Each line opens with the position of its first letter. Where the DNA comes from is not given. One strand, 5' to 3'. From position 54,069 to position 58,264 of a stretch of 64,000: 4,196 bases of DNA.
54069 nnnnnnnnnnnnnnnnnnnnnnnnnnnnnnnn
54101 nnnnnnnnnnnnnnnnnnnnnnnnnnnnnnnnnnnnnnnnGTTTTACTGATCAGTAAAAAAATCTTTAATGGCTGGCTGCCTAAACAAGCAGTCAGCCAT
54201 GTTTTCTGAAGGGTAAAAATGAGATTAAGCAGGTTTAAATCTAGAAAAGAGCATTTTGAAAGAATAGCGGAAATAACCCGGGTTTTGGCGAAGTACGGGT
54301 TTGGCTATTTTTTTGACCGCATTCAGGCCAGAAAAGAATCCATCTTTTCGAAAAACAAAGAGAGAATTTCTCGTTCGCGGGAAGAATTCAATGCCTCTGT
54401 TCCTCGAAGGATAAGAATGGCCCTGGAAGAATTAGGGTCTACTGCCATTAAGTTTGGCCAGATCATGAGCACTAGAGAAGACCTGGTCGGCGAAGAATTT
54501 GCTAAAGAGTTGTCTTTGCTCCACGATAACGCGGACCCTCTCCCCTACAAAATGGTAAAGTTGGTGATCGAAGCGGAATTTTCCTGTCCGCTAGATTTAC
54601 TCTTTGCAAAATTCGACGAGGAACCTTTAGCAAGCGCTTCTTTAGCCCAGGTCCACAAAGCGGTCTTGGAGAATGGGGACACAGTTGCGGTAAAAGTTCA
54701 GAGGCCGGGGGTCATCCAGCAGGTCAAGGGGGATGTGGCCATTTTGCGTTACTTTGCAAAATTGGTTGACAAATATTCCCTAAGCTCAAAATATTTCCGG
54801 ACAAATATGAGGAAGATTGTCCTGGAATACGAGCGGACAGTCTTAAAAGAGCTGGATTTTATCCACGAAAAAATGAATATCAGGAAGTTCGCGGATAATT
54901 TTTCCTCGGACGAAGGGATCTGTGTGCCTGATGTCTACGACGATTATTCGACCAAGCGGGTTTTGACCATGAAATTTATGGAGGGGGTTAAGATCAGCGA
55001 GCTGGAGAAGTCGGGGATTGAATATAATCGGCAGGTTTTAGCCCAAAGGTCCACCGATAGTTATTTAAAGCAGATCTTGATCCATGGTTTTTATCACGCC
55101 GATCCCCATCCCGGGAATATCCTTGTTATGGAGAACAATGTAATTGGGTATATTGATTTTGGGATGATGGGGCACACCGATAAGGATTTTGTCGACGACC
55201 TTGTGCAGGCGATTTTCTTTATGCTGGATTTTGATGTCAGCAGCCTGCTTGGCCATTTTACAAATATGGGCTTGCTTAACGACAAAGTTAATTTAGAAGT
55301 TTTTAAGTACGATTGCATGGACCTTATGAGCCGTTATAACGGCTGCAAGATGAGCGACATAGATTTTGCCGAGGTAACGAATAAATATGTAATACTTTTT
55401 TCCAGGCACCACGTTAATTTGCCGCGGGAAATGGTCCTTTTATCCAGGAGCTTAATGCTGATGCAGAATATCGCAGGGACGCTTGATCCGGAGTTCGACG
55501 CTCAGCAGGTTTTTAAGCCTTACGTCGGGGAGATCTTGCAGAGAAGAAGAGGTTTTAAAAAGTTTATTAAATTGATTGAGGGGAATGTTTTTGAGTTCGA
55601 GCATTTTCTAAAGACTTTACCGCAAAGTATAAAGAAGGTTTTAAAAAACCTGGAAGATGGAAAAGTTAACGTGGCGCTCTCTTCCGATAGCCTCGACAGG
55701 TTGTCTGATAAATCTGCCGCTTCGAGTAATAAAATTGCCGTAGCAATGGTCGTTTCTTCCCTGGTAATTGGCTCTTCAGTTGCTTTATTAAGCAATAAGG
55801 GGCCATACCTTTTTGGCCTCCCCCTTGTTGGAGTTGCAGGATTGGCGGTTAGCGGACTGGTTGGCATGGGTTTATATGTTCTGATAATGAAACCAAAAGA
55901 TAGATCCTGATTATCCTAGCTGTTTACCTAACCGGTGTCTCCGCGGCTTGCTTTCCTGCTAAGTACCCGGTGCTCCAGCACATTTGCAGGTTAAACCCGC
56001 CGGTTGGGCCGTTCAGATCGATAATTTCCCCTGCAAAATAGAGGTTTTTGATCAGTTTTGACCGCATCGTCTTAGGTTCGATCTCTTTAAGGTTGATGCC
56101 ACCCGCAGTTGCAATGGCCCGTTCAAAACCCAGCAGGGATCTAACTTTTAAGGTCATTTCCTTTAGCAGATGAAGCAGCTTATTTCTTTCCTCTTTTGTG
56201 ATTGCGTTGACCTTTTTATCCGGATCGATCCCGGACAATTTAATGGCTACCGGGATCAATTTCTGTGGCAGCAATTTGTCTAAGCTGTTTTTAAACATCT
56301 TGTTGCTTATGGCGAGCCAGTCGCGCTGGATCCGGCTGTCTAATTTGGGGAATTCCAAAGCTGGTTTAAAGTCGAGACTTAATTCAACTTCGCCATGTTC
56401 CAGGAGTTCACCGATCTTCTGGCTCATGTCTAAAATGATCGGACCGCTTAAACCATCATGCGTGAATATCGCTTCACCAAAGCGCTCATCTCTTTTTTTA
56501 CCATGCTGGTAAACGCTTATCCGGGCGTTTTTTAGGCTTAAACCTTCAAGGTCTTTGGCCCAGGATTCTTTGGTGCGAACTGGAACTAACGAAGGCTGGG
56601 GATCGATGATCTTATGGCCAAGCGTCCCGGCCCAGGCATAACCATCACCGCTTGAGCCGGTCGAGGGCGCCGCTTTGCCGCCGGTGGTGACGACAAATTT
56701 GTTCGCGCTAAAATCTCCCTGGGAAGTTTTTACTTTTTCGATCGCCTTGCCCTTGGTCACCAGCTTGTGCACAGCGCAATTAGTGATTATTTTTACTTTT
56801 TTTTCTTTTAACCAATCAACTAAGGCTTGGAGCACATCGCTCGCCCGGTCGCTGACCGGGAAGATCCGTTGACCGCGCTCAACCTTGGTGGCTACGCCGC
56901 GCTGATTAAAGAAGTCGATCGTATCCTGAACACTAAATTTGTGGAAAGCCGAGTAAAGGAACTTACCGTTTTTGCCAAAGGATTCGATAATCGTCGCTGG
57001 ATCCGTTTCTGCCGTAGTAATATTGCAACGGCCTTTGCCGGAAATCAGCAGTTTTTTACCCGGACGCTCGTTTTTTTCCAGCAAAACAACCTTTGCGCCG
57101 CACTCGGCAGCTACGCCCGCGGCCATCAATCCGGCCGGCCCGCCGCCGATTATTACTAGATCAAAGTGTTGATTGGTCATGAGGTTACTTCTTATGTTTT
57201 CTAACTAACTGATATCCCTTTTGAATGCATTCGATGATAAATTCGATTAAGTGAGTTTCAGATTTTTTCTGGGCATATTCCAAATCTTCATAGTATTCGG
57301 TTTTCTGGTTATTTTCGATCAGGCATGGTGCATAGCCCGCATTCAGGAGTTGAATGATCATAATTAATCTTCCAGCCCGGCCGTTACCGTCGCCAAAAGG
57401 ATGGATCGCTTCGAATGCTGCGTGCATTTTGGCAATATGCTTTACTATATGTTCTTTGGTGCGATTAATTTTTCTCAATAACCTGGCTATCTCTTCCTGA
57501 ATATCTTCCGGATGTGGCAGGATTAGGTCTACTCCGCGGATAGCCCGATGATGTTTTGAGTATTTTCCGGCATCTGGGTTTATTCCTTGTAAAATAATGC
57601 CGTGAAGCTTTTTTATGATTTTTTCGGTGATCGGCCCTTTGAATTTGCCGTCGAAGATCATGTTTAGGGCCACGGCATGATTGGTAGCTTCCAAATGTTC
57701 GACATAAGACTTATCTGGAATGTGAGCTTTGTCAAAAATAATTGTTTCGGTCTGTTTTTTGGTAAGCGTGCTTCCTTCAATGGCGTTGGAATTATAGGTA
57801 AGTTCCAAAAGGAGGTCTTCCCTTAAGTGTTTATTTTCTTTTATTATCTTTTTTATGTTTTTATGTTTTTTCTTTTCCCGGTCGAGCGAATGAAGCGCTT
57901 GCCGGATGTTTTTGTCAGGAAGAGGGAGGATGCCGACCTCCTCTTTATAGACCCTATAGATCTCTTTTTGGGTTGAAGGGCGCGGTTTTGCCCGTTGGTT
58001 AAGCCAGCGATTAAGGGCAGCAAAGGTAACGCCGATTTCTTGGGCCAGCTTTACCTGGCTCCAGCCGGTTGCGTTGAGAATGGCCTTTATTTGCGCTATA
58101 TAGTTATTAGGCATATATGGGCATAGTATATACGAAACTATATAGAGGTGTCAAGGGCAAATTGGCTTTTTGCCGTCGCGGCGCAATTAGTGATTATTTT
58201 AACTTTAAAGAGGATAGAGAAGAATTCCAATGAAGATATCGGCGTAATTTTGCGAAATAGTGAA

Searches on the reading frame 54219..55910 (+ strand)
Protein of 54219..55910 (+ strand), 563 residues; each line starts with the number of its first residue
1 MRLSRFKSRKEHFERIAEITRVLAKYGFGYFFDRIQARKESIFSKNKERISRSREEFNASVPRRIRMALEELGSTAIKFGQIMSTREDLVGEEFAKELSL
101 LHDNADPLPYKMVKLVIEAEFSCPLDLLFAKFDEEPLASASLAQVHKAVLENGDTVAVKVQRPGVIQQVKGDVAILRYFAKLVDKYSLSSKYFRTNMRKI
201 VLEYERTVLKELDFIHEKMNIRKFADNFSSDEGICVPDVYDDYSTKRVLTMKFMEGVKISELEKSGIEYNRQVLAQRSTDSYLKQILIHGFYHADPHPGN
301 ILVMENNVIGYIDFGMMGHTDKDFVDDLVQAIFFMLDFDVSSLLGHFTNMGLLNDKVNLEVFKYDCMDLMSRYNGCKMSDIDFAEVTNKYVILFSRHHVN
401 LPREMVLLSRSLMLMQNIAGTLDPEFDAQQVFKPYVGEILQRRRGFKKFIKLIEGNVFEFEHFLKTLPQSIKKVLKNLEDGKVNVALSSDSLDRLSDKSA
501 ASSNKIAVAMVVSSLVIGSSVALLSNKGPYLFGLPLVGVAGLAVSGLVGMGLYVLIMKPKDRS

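Call 27: search_protein_families(library=pfam, proteins=[window:54219-55910:+], max_evalue=0.0001)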
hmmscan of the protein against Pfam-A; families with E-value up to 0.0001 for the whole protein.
window:54219-55910:+ (563 aa): 2 families
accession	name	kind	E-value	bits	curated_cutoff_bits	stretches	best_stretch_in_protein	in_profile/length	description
PF03109.22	ABC1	-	4e-74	249.3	22.9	1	101-343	2-240/244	ABC1 atypical kinase-like domain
PF01636.29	APH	-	5.7e-05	23.4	23.2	0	289-321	168-201/239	Phosphotransferase enzyme family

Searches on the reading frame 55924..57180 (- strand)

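Call 27: search_protein_families(library=pfam, proteins=[window:55924-57180:-], max_evalue=0.0001)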
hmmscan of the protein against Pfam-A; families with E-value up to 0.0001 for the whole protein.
window:55924-57180:- (418 aa): 13 families
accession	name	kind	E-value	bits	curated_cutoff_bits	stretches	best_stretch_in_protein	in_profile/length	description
PF03486.20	HI0933_like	-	6.3e-88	294.8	50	1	7-410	2-243/244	HI0933-like protein Rossmann domain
PF22780.1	HI0933_like_1st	-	2e-38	132.2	27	1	195-356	1-164/165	HI0933-like protein barrel and H2TH domain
PF12831.13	FAD_oxidored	-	7.5e-12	45.7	27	1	7-162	1-140/416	FAD dependent oxidoreductase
PF01266.30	DAO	-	8.8e-12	45.6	27.9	1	7-41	1-35/353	FAD dependent oxidoreductase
PF07992.20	Pyr_redox_2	-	3.3e-11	43.6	26.1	1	6-58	1-54/291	Pyridine nucleotide-disulphide oxidoreductase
PF01134.28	GIDA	-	5.5e-11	42.6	22.1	1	7-168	1-150/391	Glucose inhibited division protein A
PF00070.33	Pyr_redox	-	3.2e-09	37.6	22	0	8-41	2-35/82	Pyridine nucleotide-disulphide oxidoreductase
PF00890.30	FAD_binding_2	-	4.5e-09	36.4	20.4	1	7-47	1-41/414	FAD binding domain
PF13738.12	Pyr_redox_3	-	1.5e-07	31.4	30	0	9-38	1-31/305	Pyridine nucleotide-disulphide oxidoreductase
PF01494.25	FAD_binding_3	-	1e-05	25.4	22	1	7-39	3-35/349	FAD binding domain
PF13450.12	NAD_binding_8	-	2.4e-05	24.9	21.9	1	10-41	1-32/68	NAD(P)-binding Rossmann-like domain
PF01946.23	Thi4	-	9.4e-05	22.2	26.2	0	6-42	18-55/235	Thi4 family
PF01262.27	AlaDh_PNT_C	-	9.7e-05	22.3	23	0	8-44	31-67/214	Alanine dehydrogenase/PNT, C-terminal domain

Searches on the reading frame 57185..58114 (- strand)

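Call 27: search_protein_families(library=pfam, proteins=[window:57185-58114:-], max_evalue=0.0001)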
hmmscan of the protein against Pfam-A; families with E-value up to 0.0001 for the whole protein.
window:57185-58114:- (309 aa): 2 families
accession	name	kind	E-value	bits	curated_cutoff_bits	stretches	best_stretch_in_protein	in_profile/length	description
PF02661.23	Fic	-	3.9e-21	76.1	24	1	161-256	1-93/93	Fic/DOC family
PF01381.28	HTH_3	-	1.2e-06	28.9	23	1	9-48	1-40/55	Helix-turn-helix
